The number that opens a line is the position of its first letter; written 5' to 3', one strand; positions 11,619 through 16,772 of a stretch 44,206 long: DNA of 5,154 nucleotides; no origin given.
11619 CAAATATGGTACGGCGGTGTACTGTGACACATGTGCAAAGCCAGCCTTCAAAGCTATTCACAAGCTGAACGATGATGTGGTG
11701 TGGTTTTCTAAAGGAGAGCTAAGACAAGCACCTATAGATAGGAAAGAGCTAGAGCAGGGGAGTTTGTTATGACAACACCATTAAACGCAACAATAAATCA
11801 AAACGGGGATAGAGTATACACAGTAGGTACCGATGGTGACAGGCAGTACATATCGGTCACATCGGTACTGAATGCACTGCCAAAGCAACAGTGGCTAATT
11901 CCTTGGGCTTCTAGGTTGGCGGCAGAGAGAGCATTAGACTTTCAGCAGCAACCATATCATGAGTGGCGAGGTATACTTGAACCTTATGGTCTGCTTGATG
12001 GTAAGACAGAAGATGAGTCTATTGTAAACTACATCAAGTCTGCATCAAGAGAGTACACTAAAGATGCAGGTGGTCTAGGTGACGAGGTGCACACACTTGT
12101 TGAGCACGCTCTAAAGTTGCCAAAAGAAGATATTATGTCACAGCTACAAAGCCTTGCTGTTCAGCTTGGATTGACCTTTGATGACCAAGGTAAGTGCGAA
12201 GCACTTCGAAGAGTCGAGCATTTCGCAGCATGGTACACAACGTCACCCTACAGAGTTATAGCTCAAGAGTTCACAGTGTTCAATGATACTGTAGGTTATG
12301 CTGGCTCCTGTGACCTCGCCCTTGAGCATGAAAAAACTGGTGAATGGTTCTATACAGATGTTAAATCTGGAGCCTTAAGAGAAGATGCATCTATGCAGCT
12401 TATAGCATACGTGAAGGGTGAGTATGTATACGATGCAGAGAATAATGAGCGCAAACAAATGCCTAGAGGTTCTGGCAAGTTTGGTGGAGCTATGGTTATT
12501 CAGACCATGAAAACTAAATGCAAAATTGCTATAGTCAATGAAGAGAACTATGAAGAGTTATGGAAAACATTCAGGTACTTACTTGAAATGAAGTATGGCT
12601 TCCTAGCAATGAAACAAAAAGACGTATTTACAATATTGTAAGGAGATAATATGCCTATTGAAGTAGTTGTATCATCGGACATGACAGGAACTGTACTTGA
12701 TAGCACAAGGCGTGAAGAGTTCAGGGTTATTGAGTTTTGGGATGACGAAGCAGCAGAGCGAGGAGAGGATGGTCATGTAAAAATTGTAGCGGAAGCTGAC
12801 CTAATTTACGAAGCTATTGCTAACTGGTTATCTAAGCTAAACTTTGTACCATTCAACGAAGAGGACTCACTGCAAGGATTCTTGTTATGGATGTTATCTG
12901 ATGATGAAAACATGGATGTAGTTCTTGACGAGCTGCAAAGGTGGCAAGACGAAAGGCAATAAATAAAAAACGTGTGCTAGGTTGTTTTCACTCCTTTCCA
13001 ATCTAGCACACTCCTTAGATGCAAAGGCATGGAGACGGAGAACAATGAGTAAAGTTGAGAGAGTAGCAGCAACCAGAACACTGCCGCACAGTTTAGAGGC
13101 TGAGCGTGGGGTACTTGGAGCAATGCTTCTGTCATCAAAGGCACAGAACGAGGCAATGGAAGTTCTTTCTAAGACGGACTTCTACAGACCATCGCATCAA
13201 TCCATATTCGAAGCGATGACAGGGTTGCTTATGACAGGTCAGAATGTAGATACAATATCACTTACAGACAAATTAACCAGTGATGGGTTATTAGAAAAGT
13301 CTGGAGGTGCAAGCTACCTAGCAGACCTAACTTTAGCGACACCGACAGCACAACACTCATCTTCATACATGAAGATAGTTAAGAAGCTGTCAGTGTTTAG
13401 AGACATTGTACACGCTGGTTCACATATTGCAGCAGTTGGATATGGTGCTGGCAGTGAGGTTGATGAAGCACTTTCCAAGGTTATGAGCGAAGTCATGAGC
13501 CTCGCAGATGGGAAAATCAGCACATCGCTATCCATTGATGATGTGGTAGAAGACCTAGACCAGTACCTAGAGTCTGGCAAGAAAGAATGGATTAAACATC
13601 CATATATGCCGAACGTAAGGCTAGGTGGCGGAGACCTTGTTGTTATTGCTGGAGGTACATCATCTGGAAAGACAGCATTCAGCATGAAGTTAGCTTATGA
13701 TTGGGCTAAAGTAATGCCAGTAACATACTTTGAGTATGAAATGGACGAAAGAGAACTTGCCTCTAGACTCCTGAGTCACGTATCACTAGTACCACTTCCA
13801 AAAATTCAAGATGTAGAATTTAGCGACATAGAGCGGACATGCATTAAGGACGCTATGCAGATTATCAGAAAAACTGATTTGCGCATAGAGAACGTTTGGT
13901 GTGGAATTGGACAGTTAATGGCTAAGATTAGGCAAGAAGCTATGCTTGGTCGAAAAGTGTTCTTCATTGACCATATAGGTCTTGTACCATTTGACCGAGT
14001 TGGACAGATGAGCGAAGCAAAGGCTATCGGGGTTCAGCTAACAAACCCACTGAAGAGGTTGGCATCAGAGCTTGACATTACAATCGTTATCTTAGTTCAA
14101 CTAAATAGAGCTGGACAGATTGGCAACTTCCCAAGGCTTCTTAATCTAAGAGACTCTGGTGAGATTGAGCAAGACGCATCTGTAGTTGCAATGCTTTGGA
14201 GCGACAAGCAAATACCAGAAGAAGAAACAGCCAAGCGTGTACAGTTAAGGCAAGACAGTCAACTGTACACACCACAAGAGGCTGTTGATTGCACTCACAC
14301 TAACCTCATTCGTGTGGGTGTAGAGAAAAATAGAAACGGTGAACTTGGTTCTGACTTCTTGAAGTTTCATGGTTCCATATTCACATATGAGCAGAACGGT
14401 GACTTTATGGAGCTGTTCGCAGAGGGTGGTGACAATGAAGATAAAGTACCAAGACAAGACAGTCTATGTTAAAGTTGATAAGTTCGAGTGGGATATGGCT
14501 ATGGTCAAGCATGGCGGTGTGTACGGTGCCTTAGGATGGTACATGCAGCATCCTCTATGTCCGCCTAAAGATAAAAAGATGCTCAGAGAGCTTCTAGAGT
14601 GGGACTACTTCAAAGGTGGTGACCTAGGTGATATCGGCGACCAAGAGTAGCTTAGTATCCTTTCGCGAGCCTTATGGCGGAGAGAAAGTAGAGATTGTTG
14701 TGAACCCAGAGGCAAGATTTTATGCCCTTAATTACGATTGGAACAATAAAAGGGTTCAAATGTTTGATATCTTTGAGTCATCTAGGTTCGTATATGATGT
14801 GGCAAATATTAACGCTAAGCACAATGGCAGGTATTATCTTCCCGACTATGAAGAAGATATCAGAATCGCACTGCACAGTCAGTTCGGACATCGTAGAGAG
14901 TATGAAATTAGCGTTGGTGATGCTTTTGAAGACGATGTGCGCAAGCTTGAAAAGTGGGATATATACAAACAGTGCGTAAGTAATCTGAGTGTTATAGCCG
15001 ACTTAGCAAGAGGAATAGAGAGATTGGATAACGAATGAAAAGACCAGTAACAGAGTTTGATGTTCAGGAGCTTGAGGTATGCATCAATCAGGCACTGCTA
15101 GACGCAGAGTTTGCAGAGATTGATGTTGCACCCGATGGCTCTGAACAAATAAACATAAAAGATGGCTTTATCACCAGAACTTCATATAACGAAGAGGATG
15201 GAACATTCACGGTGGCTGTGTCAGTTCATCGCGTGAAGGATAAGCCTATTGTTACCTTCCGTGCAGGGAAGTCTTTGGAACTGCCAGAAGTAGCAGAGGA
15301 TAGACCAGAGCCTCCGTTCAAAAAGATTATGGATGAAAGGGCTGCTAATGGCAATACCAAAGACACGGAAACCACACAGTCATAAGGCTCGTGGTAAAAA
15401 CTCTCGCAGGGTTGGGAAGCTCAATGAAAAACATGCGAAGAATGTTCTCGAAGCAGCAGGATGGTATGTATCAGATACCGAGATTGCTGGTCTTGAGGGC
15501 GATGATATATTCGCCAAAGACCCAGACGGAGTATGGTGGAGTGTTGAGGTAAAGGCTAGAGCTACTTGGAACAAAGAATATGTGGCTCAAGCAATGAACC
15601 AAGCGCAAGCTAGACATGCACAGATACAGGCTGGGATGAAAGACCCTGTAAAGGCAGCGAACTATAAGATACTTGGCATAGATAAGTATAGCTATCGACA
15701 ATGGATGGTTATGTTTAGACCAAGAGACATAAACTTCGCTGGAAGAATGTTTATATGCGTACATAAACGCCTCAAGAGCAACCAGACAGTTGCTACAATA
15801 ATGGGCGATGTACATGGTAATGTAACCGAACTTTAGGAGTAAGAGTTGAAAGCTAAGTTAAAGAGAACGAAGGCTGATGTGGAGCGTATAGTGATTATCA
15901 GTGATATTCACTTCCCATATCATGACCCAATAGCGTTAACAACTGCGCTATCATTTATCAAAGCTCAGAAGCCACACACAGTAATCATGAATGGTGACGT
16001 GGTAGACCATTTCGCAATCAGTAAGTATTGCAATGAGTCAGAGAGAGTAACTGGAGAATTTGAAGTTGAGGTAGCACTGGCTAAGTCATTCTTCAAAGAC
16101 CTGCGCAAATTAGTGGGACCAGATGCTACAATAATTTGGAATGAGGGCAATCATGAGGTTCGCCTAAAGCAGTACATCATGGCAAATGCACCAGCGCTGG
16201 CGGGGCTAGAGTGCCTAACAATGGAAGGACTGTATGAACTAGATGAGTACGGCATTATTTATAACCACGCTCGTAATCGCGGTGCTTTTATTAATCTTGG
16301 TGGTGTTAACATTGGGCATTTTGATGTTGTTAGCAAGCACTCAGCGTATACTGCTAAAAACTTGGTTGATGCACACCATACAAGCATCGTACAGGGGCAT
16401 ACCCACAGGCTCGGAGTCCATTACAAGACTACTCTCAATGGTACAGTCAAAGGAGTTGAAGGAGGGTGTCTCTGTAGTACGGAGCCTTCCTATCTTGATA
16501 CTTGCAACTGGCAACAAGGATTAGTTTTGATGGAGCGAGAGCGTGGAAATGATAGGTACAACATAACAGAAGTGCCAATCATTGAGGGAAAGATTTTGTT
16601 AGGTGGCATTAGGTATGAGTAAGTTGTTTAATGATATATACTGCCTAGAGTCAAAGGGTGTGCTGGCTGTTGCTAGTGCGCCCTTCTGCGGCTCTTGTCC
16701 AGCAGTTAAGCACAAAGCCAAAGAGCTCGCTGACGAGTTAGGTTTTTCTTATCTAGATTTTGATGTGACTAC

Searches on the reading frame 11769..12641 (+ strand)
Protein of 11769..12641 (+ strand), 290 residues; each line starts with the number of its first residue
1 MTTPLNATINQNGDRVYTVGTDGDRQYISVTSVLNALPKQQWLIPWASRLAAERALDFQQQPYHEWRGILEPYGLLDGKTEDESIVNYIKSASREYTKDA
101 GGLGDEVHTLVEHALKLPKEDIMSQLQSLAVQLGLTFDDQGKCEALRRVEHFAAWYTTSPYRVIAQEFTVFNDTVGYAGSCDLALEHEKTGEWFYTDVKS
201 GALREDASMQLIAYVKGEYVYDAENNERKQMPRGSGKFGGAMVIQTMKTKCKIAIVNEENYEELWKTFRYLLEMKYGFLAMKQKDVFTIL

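Call 11: search_protein_families(library=phrogs, proteins=[window:11769-12641:+], max_evalue=0.00001)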
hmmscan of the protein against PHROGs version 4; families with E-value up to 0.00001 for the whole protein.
window:11769-12641:+ (290 aa): 2 families
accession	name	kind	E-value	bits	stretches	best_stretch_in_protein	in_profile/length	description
phrog_298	-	DNA, RNA and nucleotide metabolism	8.2e-23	82.2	1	7-215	48-208/293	exonuclease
phrog_466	-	DNA, RNA and nucleotide metabolism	1.8e-10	41.7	1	17-235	123-336/446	exonuclease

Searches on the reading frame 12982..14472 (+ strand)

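Call 11: search_protein_families(library=phrogs, proteins=[window:12982-14472:+], max_evalue=0.00001)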
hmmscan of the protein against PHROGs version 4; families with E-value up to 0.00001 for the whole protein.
window:12982-14472:+ (496 aa): 5 families
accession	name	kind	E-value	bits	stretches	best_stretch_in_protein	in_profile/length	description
phrog_19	-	DNA, RNA and nucleotide metabolism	1.1e-73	250.1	1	27-469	150-581/621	DnaB-like replicative helicase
phrog_239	-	DNA, RNA and nucleotide metabolism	1.4e-23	84.8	1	213-487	354-608/801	DNA primase/helicase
phrog_243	-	DNA, RNA and nucleotide metabolism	9e-21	75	1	213-464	31-260/273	DnaB-like replicative helicase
phrog_11530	-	unknown function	1.7e-11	45.3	1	326-417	35-125/184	-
phrog_20000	-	unknown function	4.1e-08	34.3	1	23-98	14-89/132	-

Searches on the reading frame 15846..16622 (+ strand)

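Call 11: search_protein_families(library=phrogs, proteins=[window:15846-16622:+], max_evalue=0.00001)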
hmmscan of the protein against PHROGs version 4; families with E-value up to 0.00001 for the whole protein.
window:15846-16622:+ (258 aa): 3 families
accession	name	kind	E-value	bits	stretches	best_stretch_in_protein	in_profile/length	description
phrog_221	-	other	1.7e-46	160.1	1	7-251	106-355/367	metallo-phosphoesterase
phrog_20266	-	other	8.2e-31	108.2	1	11-257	173-444/450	metallo-phosphoesterase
phrog_7339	-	DNA, RNA and nucleotide metabolism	6.7e-09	36.5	1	2-208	19-220/263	DNA repair exonuclease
